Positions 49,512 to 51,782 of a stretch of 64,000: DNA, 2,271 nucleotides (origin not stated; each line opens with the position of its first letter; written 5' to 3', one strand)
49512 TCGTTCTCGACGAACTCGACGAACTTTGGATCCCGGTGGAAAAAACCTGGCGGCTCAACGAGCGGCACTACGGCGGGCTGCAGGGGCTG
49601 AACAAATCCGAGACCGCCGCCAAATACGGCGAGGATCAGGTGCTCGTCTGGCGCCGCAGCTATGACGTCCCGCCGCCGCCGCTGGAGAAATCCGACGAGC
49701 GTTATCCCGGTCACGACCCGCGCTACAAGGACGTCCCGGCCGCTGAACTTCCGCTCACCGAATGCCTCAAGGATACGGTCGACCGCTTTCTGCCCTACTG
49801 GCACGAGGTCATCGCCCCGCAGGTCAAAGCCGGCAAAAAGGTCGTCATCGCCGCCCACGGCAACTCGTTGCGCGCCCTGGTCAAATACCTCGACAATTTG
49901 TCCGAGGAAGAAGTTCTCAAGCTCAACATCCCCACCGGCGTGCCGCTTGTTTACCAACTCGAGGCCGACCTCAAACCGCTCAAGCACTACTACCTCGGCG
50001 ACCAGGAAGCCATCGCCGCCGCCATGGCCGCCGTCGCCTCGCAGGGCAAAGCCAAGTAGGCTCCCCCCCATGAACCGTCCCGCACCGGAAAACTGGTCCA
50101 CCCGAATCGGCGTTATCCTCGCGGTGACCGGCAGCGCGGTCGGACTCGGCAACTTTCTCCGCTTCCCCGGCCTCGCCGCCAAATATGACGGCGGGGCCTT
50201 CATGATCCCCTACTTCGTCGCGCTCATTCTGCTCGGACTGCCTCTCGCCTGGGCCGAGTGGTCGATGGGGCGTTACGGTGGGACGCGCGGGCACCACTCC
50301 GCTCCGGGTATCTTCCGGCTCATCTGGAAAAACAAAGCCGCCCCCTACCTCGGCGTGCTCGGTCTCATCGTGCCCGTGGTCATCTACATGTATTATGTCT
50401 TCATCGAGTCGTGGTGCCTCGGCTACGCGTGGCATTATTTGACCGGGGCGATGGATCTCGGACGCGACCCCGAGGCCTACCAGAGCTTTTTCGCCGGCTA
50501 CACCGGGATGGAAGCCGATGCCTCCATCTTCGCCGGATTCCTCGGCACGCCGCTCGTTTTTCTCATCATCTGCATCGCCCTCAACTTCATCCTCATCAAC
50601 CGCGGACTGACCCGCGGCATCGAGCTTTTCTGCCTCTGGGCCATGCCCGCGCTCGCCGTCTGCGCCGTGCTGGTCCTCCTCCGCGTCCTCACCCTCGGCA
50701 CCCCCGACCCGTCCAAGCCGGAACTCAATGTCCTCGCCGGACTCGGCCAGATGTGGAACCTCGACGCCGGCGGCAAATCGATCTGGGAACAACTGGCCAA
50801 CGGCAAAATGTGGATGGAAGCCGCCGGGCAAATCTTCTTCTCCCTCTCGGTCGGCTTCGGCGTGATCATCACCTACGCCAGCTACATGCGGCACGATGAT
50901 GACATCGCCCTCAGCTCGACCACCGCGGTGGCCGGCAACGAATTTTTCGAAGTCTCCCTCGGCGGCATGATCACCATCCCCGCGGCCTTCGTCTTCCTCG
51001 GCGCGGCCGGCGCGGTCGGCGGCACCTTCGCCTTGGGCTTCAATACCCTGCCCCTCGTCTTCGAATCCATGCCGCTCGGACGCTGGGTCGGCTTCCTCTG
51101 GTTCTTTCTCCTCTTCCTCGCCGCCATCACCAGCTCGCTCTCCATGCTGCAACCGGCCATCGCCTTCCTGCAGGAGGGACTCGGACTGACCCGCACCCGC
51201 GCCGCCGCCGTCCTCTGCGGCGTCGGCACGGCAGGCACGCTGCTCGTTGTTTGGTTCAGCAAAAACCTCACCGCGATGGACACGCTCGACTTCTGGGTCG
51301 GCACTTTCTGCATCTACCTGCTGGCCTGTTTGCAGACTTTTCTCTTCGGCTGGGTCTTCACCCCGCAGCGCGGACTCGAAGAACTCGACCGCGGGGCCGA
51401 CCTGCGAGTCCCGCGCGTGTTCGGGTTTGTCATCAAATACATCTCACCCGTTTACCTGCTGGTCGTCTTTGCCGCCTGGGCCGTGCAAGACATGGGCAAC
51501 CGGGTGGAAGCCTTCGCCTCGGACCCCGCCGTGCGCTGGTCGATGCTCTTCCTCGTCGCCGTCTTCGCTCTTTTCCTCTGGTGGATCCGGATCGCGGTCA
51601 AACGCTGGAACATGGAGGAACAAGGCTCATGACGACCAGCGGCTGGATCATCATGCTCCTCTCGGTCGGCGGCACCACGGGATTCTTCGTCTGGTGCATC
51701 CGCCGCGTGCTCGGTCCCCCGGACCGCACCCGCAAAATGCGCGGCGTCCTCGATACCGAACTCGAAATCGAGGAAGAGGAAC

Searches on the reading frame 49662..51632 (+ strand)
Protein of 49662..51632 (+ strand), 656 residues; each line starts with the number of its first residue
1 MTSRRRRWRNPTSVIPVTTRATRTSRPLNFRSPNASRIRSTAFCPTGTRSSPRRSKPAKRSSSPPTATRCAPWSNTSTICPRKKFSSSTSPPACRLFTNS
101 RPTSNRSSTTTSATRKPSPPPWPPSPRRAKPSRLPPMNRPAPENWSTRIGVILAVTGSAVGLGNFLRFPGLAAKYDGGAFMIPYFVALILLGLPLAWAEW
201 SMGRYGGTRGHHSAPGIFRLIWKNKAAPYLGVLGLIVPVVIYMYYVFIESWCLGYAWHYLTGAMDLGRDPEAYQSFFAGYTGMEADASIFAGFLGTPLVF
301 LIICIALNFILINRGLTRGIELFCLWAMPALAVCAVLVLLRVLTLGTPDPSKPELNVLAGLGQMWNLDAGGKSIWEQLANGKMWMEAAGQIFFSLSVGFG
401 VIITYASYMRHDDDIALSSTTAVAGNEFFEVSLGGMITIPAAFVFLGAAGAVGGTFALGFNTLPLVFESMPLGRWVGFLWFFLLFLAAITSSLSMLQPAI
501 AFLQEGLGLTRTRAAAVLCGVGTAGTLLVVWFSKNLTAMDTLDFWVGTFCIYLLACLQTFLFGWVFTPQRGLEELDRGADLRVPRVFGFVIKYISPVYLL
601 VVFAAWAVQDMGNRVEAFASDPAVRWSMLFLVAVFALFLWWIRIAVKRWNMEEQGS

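Call 45: search_protein_families(library=pfam, proteins=[window:49662-51632:+], max_evalue=0.00001)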
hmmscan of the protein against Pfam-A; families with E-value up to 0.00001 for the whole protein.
window:49662-51632:+ (656 aa): 1 family
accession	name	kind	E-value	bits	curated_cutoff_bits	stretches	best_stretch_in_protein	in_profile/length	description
PF00209.24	SNF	-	1.7e-38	133.1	27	2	372-636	239-509/524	Sodium:neurotransmitter symporter family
